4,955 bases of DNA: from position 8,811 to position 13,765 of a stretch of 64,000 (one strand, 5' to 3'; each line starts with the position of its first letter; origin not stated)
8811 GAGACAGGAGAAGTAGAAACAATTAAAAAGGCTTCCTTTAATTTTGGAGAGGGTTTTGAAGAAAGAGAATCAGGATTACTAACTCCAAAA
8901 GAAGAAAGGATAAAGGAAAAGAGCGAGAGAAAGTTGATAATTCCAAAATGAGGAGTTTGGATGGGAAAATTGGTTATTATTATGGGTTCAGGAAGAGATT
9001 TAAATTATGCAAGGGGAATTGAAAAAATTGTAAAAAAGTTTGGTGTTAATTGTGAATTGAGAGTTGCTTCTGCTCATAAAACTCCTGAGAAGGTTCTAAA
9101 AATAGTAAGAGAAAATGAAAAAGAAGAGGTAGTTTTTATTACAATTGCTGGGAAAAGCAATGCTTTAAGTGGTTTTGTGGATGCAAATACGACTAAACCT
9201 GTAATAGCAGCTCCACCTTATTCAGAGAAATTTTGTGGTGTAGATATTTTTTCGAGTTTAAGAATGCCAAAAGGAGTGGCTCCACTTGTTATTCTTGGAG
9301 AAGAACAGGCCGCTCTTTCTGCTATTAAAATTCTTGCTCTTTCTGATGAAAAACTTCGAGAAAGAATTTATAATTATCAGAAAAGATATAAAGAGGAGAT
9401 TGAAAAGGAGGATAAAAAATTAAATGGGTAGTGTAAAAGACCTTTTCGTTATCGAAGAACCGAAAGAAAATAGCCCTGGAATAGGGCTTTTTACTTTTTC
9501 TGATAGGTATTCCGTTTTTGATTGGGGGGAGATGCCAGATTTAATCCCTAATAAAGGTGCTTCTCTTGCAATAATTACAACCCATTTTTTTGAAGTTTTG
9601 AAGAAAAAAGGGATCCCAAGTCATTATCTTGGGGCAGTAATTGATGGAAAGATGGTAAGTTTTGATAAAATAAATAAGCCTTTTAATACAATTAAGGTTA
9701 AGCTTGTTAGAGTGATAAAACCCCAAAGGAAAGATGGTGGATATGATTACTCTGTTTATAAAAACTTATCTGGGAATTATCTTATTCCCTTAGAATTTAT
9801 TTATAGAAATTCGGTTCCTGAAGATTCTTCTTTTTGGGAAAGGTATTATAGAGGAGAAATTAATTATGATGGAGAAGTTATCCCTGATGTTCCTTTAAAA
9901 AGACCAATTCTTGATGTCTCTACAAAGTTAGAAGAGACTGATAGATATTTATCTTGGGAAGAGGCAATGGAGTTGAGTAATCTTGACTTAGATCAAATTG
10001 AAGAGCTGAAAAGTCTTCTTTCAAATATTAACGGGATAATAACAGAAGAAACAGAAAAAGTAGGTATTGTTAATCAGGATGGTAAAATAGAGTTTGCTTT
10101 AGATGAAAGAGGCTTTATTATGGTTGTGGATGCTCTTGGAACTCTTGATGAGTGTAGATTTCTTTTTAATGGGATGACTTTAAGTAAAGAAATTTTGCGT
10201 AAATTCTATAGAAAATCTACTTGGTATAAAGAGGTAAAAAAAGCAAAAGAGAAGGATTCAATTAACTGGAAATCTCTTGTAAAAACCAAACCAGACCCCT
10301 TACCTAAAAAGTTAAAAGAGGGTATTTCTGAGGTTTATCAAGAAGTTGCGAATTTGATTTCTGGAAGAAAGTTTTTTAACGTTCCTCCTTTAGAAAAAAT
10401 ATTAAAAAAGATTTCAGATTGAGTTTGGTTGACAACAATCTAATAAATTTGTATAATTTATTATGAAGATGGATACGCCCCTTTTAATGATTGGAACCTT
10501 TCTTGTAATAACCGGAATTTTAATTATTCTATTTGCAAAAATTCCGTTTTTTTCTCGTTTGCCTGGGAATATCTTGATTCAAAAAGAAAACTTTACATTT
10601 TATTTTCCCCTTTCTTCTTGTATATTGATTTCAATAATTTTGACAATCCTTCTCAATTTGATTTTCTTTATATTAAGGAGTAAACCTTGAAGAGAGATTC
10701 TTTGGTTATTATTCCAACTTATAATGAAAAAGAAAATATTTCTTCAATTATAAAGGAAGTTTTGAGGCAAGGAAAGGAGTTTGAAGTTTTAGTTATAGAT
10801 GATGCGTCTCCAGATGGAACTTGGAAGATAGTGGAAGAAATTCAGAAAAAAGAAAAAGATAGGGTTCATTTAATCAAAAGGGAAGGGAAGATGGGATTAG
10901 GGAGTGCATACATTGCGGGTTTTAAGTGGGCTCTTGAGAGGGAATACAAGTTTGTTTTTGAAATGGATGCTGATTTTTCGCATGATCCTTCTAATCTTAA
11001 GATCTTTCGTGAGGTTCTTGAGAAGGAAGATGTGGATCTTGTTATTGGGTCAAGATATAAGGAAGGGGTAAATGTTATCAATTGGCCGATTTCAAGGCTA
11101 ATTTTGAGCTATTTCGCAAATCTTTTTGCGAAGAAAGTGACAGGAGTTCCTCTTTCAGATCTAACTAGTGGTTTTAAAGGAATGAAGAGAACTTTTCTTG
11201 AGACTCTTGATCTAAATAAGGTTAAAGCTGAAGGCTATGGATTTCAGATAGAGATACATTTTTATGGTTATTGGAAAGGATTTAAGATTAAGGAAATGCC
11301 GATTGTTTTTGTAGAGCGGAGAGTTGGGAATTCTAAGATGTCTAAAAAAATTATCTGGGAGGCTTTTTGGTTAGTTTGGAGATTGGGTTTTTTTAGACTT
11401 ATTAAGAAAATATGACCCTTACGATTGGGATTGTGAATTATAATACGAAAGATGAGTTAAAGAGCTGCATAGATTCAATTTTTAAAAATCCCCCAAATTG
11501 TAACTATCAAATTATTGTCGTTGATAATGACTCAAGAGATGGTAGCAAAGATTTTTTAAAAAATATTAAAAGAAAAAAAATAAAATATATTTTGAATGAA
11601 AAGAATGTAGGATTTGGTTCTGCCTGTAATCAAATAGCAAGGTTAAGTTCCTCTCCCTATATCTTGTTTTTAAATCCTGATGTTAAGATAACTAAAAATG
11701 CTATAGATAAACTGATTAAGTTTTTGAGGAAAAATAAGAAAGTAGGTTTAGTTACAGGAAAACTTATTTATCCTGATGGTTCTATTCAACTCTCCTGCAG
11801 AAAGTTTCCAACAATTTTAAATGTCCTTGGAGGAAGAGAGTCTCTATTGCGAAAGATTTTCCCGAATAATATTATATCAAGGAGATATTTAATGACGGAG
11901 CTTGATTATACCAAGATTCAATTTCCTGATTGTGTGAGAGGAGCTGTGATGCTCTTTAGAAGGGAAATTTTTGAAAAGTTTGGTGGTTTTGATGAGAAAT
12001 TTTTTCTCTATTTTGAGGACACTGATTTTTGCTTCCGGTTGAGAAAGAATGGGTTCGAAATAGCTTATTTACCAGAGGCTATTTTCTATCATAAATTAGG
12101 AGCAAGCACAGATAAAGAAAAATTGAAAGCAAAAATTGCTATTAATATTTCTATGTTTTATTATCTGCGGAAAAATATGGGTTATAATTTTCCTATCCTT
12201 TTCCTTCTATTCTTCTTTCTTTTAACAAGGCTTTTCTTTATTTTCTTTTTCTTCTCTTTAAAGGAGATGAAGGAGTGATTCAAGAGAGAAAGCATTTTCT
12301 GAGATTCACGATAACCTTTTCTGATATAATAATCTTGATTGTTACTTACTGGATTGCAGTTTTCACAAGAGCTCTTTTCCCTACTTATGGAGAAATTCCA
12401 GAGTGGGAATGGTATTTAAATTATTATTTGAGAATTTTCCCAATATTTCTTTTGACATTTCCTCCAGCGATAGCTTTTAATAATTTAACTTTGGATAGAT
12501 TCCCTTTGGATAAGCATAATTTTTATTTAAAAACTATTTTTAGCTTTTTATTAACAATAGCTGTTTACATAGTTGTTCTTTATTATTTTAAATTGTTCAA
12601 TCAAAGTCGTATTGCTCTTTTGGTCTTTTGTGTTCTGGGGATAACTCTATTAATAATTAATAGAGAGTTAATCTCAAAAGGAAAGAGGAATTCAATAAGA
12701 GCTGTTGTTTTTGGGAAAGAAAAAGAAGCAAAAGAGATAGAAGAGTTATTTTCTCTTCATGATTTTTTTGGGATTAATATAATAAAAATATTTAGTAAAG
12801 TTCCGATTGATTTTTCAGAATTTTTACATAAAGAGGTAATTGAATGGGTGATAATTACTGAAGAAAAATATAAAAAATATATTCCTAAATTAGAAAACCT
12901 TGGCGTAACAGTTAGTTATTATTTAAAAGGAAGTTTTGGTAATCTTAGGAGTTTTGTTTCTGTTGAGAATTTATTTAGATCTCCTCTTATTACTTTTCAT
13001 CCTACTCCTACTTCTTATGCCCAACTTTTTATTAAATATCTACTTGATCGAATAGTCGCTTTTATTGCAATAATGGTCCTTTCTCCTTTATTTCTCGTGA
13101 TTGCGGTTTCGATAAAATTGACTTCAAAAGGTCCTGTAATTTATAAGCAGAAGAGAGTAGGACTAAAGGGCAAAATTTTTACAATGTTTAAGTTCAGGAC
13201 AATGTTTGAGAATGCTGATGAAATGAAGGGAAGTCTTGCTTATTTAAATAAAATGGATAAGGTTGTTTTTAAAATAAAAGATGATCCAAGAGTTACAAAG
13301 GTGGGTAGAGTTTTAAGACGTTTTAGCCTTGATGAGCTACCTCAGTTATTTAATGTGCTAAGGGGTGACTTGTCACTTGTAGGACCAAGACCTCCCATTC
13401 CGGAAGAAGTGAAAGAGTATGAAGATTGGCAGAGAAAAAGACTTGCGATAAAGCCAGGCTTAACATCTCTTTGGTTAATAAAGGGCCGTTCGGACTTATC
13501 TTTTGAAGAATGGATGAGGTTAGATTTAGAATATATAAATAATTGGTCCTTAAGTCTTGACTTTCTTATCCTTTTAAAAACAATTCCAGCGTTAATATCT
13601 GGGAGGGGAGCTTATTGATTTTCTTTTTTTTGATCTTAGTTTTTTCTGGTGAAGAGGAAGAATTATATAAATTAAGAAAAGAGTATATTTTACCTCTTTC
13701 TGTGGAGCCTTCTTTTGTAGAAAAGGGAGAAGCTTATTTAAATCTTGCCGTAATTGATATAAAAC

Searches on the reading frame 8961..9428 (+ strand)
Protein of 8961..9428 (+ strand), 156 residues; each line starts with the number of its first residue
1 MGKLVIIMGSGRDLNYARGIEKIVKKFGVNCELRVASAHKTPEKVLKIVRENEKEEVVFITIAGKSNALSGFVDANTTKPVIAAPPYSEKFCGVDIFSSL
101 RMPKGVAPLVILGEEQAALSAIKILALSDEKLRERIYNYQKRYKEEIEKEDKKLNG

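Call 24: search_protein_families(library=pfam, proteins=[window:8961-9428:+], max_evalue=0.001)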
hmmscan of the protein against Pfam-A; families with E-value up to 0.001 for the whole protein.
window:8961-9428:+ (156 aa): 1 family
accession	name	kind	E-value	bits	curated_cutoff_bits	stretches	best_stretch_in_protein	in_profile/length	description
PF00731.26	AIRC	-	1.2e-40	138.9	30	1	4-145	2-147/148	AIR carboxylase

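Call 25: search_protein_families(library=padloc, proteins=[window:8961-9428:+], max_evalue=0.00001)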
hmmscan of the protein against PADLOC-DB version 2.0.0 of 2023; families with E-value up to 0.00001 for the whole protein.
window:8961-9428:+ (156 aa): 0 families

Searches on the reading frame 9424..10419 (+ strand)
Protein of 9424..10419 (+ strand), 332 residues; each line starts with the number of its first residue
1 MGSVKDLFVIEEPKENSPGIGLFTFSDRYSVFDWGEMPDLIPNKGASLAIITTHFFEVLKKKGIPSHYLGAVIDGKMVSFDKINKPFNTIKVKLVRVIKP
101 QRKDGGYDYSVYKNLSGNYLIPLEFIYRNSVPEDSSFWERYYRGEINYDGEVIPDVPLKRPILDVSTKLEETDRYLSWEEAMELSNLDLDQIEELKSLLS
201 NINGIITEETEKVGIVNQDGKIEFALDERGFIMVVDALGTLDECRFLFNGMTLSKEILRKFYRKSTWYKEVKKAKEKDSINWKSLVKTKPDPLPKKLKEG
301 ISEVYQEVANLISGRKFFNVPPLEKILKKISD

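Call 24: search_protein_families(library=pfam, proteins=[window:9424-10419:+], max_evalue=0.001)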
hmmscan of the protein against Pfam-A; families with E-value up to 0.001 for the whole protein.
window:9424-10419:+ (332 aa): 1 family
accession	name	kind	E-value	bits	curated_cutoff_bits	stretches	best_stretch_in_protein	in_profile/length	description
PF01259.24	SAICAR_synt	-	5.2e-25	89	20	1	2-270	5-228/233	SAICAR synthetase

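Call 25: search_protein_families(library=padloc, proteins=[window:9424-10419:+], max_evalue=0.00001)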
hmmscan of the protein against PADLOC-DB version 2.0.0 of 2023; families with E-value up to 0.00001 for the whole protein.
window:9424-10419:+ (332 aa): 0 families

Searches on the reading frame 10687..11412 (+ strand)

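Call 24: search_protein_families(library=pfam, proteins=[window:10687-11412:+], max_evalue=0.001)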
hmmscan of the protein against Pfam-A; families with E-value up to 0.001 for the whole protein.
window:10687-11412:+ (242 aa): 3 families
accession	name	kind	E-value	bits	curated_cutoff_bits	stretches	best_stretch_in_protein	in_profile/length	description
PF00535.33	Glycos_transf_2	-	4.3e-34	118.3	23.3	1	7-173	2-166/168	Glycosyl transferase family 2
PF13641.12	Glyco_tranf_2_3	-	2.9e-05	24.6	27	1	6-119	4-119/230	Glycosyltransferase like family 2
PF10111.15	Glyco_tranf_2_2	-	0.00048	20.1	27.3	1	7-97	2-92/276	Glycosyltransferase like family 2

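Call 25: search_protein_families(library=padloc, proteins=[window:10687-11412:+], max_evalue=0.00001)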
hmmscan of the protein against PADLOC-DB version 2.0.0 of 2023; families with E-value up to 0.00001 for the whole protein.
window:10687-11412:+ (242 aa): 0 families

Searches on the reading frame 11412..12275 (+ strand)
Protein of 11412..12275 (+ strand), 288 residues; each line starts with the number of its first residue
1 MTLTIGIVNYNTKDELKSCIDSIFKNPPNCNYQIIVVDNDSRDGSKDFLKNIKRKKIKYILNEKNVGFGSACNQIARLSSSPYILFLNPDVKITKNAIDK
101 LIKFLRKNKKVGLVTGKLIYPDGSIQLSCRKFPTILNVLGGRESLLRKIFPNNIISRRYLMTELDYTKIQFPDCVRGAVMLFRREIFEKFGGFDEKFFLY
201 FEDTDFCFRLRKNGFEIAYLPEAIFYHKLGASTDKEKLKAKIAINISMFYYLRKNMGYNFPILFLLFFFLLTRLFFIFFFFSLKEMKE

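Call 24: search_protein_families(library=pfam, proteins=[window:11412-12275:+], max_evalue=0.001)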
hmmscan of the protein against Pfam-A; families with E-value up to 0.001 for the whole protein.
window:11412-12275:+ (288 aa): 7 families
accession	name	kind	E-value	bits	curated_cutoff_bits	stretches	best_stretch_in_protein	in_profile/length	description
PF00535.33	Glycos_transf_2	-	9.3e-26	91.2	23.3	1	4-189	1-166/168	Glycosyl transferase family 2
PF13641.12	Glyco_tranf_2_3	-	5.5e-18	66.3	27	1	4-230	4-214/230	Glycosyltransferase like family 2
PF13632.12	Glyco_trans_2_3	-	3.6e-10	40.4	27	1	176-280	73-180/198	Glycosyl transferase family group 2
PF10111.15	Glyco_tranf_2_2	-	4.5e-09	36.6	27.3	1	31-228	29-217/276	Glycosyltransferase like family 2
PF13506.12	Glyco_transf_21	-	3.1e-07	30.5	21.7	1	76-230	26-157/174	Glycosyl transferase family 21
PF02709.20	Glyco_transf_7C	-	8.4e-07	29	23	1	175-222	19-67/78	N-terminal domain of galactosyltransferase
PF13712.12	Glyco_tranf_2_5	-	9.2e-07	29.2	27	1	69-218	42-178/210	Glycosyltransferase like family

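Call 25: search_protein_families(library=padloc, proteins=[window:11412-12275:+], max_evalue=0.00001)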
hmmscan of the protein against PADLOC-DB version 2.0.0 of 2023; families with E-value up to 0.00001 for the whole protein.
window:11412-12275:+ (288 aa): 0 families

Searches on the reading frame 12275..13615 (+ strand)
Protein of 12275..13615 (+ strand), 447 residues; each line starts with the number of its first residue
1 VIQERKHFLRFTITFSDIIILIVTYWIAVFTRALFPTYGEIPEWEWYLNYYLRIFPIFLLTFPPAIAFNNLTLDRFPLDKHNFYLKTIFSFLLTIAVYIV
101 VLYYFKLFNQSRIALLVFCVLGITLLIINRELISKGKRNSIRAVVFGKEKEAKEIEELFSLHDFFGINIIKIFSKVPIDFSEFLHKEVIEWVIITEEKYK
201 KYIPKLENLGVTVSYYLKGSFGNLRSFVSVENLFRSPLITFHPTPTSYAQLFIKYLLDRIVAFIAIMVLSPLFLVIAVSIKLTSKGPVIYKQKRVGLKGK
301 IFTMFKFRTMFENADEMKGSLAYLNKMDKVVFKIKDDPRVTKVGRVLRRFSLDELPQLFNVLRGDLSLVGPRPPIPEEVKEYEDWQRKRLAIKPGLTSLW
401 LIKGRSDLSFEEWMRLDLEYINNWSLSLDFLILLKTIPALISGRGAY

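Call 24: search_protein_families(library=pfam, proteins=[window:12275-13615:+], max_evalue=0.001)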
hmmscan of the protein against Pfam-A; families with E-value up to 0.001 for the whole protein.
window:12275-13615:+ (447 aa): 1 family
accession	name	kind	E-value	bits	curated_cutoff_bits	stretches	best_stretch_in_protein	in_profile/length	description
PF02397.22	Bac_transf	-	7.3e-67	224.8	27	1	254-441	1-178/179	Bacterial sugar transferase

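Call 25: search_protein_families(library=padloc, proteins=[window:12275-13615:+], max_evalue=0.00001)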
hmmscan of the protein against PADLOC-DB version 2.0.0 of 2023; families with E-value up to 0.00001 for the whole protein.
window:12275-13615:+ (447 aa): 0 families
